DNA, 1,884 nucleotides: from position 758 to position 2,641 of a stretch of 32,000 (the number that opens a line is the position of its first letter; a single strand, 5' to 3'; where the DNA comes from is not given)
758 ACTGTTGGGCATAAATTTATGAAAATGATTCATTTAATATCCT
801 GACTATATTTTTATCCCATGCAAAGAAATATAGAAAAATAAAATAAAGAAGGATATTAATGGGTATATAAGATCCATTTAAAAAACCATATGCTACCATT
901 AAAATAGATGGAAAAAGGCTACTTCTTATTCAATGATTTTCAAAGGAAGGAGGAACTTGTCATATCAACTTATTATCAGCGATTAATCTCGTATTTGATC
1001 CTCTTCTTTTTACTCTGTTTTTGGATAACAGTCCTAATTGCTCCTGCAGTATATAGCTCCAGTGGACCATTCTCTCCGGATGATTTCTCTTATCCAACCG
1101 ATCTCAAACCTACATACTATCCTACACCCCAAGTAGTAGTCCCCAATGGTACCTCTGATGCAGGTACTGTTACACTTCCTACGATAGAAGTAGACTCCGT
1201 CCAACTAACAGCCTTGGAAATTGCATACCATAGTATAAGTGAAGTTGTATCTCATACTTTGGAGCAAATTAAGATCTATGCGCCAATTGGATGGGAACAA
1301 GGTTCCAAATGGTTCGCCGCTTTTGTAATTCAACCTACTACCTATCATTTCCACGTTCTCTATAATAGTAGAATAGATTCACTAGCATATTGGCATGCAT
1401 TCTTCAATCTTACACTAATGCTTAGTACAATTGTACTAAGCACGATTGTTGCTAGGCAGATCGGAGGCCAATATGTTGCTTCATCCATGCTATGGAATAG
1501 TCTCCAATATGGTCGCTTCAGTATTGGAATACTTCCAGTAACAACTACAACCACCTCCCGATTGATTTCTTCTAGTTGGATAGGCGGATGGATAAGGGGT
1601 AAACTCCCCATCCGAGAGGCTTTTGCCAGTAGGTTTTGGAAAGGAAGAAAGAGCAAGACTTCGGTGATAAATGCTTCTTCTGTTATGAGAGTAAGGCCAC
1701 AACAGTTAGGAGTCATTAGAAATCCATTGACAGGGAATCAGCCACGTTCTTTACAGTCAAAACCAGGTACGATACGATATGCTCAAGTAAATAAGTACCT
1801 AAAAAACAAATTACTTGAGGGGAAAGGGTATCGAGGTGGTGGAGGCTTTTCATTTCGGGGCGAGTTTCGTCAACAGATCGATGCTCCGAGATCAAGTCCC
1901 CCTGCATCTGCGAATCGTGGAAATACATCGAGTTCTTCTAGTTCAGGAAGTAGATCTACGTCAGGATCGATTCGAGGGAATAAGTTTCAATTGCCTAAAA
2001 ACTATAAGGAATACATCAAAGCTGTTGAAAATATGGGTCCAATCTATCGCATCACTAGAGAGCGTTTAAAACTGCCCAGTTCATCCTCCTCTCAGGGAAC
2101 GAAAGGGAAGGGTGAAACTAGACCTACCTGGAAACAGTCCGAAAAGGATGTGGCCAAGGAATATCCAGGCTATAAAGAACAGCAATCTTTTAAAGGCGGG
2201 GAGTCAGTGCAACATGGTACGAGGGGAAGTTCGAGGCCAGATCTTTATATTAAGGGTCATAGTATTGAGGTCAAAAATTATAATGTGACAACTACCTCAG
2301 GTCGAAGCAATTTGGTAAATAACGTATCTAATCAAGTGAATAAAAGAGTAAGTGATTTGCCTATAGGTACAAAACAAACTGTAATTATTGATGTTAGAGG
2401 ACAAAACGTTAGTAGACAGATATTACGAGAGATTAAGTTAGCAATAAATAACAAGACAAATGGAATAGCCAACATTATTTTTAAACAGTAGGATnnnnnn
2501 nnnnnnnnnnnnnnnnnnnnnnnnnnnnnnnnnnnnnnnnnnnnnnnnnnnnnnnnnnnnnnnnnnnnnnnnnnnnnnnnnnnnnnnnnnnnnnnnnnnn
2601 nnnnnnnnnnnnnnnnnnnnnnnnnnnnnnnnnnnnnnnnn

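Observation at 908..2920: Orphan nuclease-toxin/immunity pair whose toxin has a membrane-anchored N-terminal region of no recognisable delivery type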

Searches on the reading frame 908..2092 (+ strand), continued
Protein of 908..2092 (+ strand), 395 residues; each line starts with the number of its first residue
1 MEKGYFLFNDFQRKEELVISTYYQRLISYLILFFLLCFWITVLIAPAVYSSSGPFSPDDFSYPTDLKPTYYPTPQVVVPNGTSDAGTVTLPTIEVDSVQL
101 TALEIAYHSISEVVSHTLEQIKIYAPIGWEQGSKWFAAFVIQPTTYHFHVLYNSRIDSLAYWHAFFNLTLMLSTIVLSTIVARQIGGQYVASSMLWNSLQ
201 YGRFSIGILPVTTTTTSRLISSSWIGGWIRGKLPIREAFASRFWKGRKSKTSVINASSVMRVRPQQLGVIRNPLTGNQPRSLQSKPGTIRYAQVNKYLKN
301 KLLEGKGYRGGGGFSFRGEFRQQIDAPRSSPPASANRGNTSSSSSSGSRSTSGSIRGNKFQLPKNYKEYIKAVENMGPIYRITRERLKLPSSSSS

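Call 69: search_protein_families(library=padloc, proteins=[P0064, P0065, L002:3435-4367:+], max_evalue=0.1)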
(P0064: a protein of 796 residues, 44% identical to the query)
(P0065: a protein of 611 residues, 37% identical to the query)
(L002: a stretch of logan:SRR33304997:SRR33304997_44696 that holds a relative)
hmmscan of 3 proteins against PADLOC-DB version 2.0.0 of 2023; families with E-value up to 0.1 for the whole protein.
P0064 (796 aa): 0 families

P0065 (611 aa): 0 families

L002:3435-4367:+ (310 aa): 1 family
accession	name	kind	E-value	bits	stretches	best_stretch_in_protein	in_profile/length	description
PDLC04783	PDC-M72A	-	6.7e-10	36.8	2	37-149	255-356/392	-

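Call 73: search_solved_structures(query=A1, max_evalue=1)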
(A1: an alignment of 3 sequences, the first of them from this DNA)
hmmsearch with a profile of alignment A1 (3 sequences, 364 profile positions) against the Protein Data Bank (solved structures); distinct sequences matched with E-value up to 1: 0.

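Call 74: search_protein_families(library=phrogs, proteins=[P0064, P0065], max_evalue=0.1)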
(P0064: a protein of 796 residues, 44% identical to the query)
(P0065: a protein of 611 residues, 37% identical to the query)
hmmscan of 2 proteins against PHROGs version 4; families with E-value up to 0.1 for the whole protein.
P0064 (796 aa): 0 families

P0065 (611 aa): 1 family
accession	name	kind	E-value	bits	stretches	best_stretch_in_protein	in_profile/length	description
phrog_21992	-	other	0.083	13.6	0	491-604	95-206/213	esterase/lipase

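Call 75: search_protein_families(library=ncbifam, proteins=[P0064, P0065, L002:177-521:+, L002:514-903:+], max_evalue=0.1)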
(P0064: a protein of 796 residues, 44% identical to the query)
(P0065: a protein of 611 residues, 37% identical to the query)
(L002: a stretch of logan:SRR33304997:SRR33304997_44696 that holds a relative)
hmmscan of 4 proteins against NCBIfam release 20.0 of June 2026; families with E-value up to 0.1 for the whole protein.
P0064 (796 aa): 0 families

P0065 (611 aa): 2 families
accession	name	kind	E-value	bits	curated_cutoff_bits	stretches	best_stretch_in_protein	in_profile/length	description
NF047388.1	SA1320_fam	subfamily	6.9e-09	34.7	230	1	448-559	2-114/644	SA1320 family protein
NF051482.1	EbrB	exception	0.013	16.1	160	1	206-270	11-74/105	SMR family multidrug efflux transporter EbrB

L002:177-521:+ (114 aa): 0 families

L002:514-903:+ (129 aa): 0 families

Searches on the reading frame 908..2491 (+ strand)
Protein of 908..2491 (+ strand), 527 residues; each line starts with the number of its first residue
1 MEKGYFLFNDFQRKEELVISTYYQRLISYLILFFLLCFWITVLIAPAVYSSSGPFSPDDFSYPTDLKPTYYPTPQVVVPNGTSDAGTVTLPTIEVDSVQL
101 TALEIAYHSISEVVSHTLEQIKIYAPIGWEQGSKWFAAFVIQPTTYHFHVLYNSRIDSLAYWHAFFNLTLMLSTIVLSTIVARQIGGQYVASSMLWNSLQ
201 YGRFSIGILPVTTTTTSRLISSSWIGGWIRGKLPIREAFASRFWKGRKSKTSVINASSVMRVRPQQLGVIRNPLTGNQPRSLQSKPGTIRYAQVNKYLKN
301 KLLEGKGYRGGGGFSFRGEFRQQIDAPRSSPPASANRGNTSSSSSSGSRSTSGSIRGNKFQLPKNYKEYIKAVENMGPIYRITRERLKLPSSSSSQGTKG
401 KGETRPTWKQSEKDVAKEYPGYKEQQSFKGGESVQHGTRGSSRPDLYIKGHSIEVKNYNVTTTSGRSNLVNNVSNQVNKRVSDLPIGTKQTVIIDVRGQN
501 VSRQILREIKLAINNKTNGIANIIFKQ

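Call 3: search_protein_families(library=pfam, proteins=[window:908-2491:+], max_evalue=1)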
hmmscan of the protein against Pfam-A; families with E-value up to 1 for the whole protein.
window:908-2491:+ (527 aa): 0 families

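Call 4: search_protein_families(library=ncbifam, proteins=[window:908-2491:+], max_evalue=1)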
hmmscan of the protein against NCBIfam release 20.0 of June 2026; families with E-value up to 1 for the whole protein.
window:908-2491:+ (527 aa): 0 families

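Call 6: find_homologous_proteins(query=window:908-2491:+)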
Query window:908-2491:+ (527 aa): 63 proteins with E <= 0.001 among 8000 candidates.
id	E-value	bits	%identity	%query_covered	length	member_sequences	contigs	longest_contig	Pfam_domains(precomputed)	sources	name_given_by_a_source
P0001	0.0e+0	1164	99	100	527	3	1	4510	-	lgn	-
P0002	3.4e-52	196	70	25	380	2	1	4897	-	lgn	-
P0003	5.9e-52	195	70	24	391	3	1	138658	PF14449.12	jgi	jgi:Pre-toxin TG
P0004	2.6e-51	193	69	25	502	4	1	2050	PF04740.19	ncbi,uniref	ncbi:hypothetical protein B5V89_18745, partial [Heyndrickxia sporothermodurans]|uniref:T7SS effector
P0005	2.4e-50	190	70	25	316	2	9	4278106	-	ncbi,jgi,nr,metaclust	ncbi:hypothetical protein N7M99_12170 [Shouchella clausii]|jgi:gas vesicle protein|nr:hypothetical p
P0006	3.2e-50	190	70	24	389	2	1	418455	PF14449.12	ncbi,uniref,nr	ncbi:uncharacterized protein YukE [Anoxybacillus calidus]|uniref:Uncharacterized protein YukE n=1 Ta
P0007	4.0e-50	189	68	24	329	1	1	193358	-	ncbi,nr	ncbi:hypothetical protein L7D49_10350 [Sporosarcina sp. MB25]|nr:hypothetical protein [Sporosarcina 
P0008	6.3e-50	189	70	24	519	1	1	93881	PF04740.19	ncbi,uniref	ncbi:T7SS effector LXG polymorphic toxin [Camelliibacillus cellulosilyticus]|uniref:T7SS effector LX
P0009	1.2e-49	188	70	24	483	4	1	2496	-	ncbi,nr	ncbi:MAG: hypothetical protein K6T72_16865 [Anoxybacillus sp.]|nr:hypothetical protein [Anoxybacillu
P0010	3.1e-49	186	62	28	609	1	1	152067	PF04740.19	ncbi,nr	ncbi:hypothetical protein FZC66_17390 [Priestia megaterium]|nr:hypothetical protein FZC66_17390 [Pri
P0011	4.7e-49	186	68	24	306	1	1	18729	PF14449.12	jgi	jgi:hypothetical protein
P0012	9.8e-49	185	70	24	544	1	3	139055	PF04740.19,PF14449.12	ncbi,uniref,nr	ncbi:T7SS effector LXG polymorphic toxin [Robertmurraya sp. DFI.2.37]|uniref:T7SS effector LXG polym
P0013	1.5e-48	184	68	24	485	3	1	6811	PF04740.19,PF14449.12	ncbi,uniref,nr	ncbi:T7SS effector LXG polymorphic toxin [Halalkalibacterium halodurans]|uniref:T7SS effector LXG po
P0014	2.3e-47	180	68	24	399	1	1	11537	PF14449.12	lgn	-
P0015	1.1e-43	168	68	24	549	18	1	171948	PF04740.19,PF14449.12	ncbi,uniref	ncbi:T7SS effector LXG polymorphic toxin [Bacillus sonorensis]|uniref:ribonuclease YeeF family prote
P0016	1.4e-43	168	68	24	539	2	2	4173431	PF04740.19,PF14449.12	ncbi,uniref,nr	ncbi:ribonuclease YeeF family protein [Bacillus subtilis]|uniref:ribonuclease YeeF family protein n=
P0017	2.4e-43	167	67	24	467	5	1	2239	PF04740.19,PF14449.12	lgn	-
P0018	2.6e-43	167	67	24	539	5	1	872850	PF04740.19,PF14449.12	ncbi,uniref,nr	ncbi:hypothetical protein SC09_contig4orf00294 [Bacillus subtilis]|uniref:LXG domain-containing prot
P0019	2.6e-43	167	67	24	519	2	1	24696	PF04740.19,PF14449.12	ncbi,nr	ncbi:T7SS effector LXG polymorphic toxin, partial [Bacillus spizizenii]|nr:T7SS effector LXG polymor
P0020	2.7e-43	167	67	24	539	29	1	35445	PF04740.19,PF14449.12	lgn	-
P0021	3.8e-43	166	66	24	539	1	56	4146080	PF04740.19,PF14449.12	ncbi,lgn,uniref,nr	ncbi:ribonuclease YeeF family protein [Bacillus subtilis]|uniref:ribonuclease YeeF family protein n=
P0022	5.1e-43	166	67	23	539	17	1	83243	PF04740.19,PF14449.12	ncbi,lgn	ncbi:T7SS effector LXG polymorphic toxin [Bacillus subtilis]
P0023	5.4e-43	166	67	23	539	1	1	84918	PF04740.19,PF14449.12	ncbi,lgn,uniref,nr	ncbi:ribonuclease YeeF family protein [Bacillus subtilis]|uniref:ribonuclease YeeF family protein n=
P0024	5.5e-43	166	67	23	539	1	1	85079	PF04740.19,PF14449.12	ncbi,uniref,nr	ncbi:ribonuclease YeeF family protein [Bacillus subtilis]|uniref:ribonuclease YeeF family protein n=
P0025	8.3e-43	165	66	24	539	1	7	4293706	PF04740.19,PF14449.12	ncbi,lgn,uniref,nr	ncbi:ribonuclease YeeF family protein [Bacillus subtilis]|uniref:ribonuclease YeeF family protein n=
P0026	8.4e-43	165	66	24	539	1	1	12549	PF04740.19,PF14449.12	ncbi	ncbi:ribonuclease YeeF family protein [Bacillus subtilis]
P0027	9.9e-42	162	68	23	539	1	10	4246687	PF04740.19,PF14449.12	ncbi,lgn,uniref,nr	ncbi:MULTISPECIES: ribonuclease YeeF family protein [Bacillus subtilis group]|uniref:ribonuclease Ye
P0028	1.6e-41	161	67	23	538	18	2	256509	PF04740.19,PF14449.12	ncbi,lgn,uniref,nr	ncbi:T7SS effector LXG polymorphic toxin [Bacillus haynesii]|uniref:ribonuclease YeeF family protein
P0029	1.8e-41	161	67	23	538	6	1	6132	PF04740.19,PF14449.12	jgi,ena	-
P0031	1.6e-39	154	64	24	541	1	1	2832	PF04740.19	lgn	-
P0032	3.1e-39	153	63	23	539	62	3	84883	PF04740.19,PF14449.12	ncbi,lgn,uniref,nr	ncbi:T7SS effector LXG polymorphic toxin [Bacillus subtilis]|uniref:ribonuclease YeeF family protein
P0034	8.5e-39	152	64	23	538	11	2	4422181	PF04740.19,PF14449.12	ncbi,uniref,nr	ncbi:hypothetical protein ETA57_15595 [Bacillus licheniformis]|uniref:ribonuclease YeeF family prote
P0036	7.6e-38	149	62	23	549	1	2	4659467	PF04740.19,PF14449.12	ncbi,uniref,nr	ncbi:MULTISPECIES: ribonuclease YeeF family protein [Bacillus]|uniref:ribonuclease YeeF family prote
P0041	4.2e-36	143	59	23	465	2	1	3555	PF04740.19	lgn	-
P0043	4.6e-35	140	44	37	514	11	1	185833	PF04740.19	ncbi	-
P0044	1.0e-34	138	59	23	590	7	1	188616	PF04740.19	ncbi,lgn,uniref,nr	ncbi:hypothetical protein HB884_06665 [Listeria booriae]|uniref:T7SS effector LXG polymorphic toxin 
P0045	1.4e-34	138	57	23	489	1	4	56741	PF04740.19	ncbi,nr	ncbi:hypothetical protein ISM54_003049 [Listeria monocytogenes]|nr:hypothetical protein [Listeria mo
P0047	1.3e-33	135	57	23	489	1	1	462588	PF04740.19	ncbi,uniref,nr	ncbi:hypothetical protein HCA24_09930 [Listeria innocua]|uniref:LXG domain-containing protein n=3 Ta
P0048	1.3e-33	135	57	23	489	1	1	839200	PF04740.19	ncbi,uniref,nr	ncbi:hypothetical protein HCA34_03095 [Listeria innocua]|uniref:LXG domain-containing protein n=1 Ta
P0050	3.8e-33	133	56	23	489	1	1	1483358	PF04740.19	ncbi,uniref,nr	ncbi:hypothetical protein HCB38_01300 [Listeria sp. FSL L7-0083]|uniref:LXG domain-containing protei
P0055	1.2e-32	132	55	24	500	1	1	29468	PF04740.19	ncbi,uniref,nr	ncbi:T7SS effector LXG polymorphic toxin [Bacillus cereus]|uniref:T7SS effector LXG polymorphic toxi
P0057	7.2e-32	129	55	23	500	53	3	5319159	PF04740.19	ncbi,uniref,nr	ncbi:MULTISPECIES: T7SS effector LXG polymorphic toxin [Bacillus cereus group]|uniref:LXG domain-con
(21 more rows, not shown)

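Call 8: find_encoding_contigs(protein=P0001, flank=10000)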
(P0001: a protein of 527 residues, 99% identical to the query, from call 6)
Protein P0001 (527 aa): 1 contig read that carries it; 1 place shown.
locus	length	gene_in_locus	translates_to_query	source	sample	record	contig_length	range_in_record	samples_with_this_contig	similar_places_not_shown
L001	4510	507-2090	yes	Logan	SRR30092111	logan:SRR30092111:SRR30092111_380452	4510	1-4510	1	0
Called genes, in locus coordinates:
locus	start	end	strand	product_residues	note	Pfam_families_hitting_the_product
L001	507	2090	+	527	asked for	-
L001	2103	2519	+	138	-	PF15601:Imm70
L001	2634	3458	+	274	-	PF01925:TauE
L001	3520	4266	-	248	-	PF02592:Vut_1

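Call 69: search_protein_families(library=padloc, proteins=[window:908-2491:+], max_evalue=0.1)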
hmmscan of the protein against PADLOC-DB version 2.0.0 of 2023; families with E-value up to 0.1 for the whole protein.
window:908-2491:+ (527 aa): 0 families

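Call 74: search_protein_families(library=phrogs, proteins=[window:908-2491:+], max_evalue=0.1)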
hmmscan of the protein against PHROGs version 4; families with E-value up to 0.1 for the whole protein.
window:908-2491:+ (527 aa): 2 families
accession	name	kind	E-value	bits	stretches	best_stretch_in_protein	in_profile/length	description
phrog_17521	-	unknown function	4.4e-31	109.3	1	398-526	409-537/539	-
phrog_22940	-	unknown function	1.9e-08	34.3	1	405-504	409-498/588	-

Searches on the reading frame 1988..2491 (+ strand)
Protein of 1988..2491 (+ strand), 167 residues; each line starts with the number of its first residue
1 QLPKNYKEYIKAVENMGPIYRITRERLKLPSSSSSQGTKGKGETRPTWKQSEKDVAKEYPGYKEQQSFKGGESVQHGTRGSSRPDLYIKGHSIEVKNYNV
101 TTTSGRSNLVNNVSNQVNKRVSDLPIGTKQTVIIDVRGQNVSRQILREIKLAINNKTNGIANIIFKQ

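Call 31: search_solved_structures(query=window:1988-2491:+, max_evalue=10, show_alignments=2)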
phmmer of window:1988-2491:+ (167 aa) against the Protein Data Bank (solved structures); distinct sequences matched with E-value up to 10: 0.

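Call 36: search_solved_structures(query=A2, max_evalue=10, show_alignments=2)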
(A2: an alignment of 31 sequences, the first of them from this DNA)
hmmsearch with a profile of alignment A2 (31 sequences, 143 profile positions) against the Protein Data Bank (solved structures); distinct sequences matched with E-value up to 10: 0.

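Call 41: predict_structure(alignment_id=A2)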
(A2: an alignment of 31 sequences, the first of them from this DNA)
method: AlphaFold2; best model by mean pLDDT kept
length: 143 residues; sequences in the alignment: 31
mean_pLDDT: 90.0   pTM: 0.81
mean pLDDT of the five models: 90.0, 89.4, 89.0, 87.8, 87.3
residues with pLDDT >= 90: 122; 70-90: 3; 50-70: 1; < 50: 17
segments of 3 or more residues with pLDDT < 50: 1-17
pLDDT, mean of each block of 10 residues (from residue 1): 45 53 96 96 96 96 98 97 98 97 98 95 98 97 96
secondary structure, 60 per line:
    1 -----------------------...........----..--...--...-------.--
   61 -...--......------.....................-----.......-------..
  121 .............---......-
elements in order: H24-34 E43-45 E48-50 E62-64 E67-72 H79-99 E105-111 H119-133 E137-142

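Call 47: fold_search(model_id=the predicted structure, library=pdb)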
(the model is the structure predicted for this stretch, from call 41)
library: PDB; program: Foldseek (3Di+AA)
matches with E <= 10: 1206; with E <= 0.001: 0
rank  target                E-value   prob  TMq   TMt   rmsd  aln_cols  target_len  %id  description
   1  1j22                  2.5e-02  0.95  0.36  0.38   4.5        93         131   17  Crystal structure of archaeal XPF/Mus81 homolog, Hef from Pyrococcus furiosus, nuclease domain, selenomet derivative (released 2003-04-22)
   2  9ibq_A                5.8e-02  0.82  0.46  0.27   6.9       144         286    9  Structure of BstEII with DNA substrate (released 2026-03-04)
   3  6xl1_A                6.2e-02  0.91  0.46  0.21   4.5       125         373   14  crystal structure of cA4-activated Card1(D294N) (released 2020-12-30)
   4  2ziw_A                6.2e-02  0.60  0.34  0.20   9.6       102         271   14  Crystal structure of the Mus81-Eme1 complex (released 2008-04-29)
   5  8q3y_A                9.2e-02  0.84  0.47  0.19   4.9       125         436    7  Crystal structure of apo Can2 from Thermoanaerobacter brockii (released 2023-11-22)
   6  9kce_A                1.0e-01  0.11  0.20  0.09  12.8       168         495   11  Crystal Structure of the ATP analog-bound closed state of Thermotoga maritima MutS2 (released 2025-09-10)
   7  6vii_B                1.1e-01  0.25  0.32  0.26  12.0       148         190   12  Crystal structure of mouse RABL3 in complex with GTPgammaS (released 2020-04-08)
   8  8z4i_B                1.4e-01  0.80  0.38  0.16   4.1        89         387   15  crystal structure of Cdn1 in complex with cA3 (released 2026-02-04)
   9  2bhn_A                1.5e-01  0.80  0.38  0.28   4.2        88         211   12  XPF from Aeropyrum pernix (released 2005-02-23)
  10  7lhv_A                1.5e-01  0.28  0.33  0.11  11.8       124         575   10  Structure of Arabidopsis thaliana sulfate transporter AtSULTR4;1 (released 2021-08-11)
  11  4s0j                  1.6e-01  0.30  0.32  0.32  12.8       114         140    8  Biphenylalanine modified threonyl-tRNA synthetase from Pyrococcus abyssi: 11BIF, 42F, 79S, and 123V mutant (released 2015-03-18)
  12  7tib_E                1.6e-01  0.30  0.30  0.16   8.2        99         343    9  Structure of the yeast clamp loader (Replication Factor C RFC) bound to the open sliding clamp (Proliferating Cell Nuc (released 2022-02-16)
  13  4rrr_B                1.6e-01  0.25  0.28  0.29  13.0       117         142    9  K121M mutant of N-terminal editing domain of threonyl-tRNA synthetase from Pyrococcus abyssi with L-Thr3AA (released 2015-07-15)
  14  9u49_A                1.8e-01  0.63  0.43  0.18   5.2       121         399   12  crystal structure of Cdn1 in complex with cA4 (released 2026-02-04)
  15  8fs4_E                1.8e-01  0.47  0.36  0.18   8.6       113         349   12  Structure of S. cerevisiae Rad24-RFC loading the 9-1-1 clamp onto a 10-nt gapped DNA in step 2 (open 9-1-1 ring and fl (released 2023-06-14)
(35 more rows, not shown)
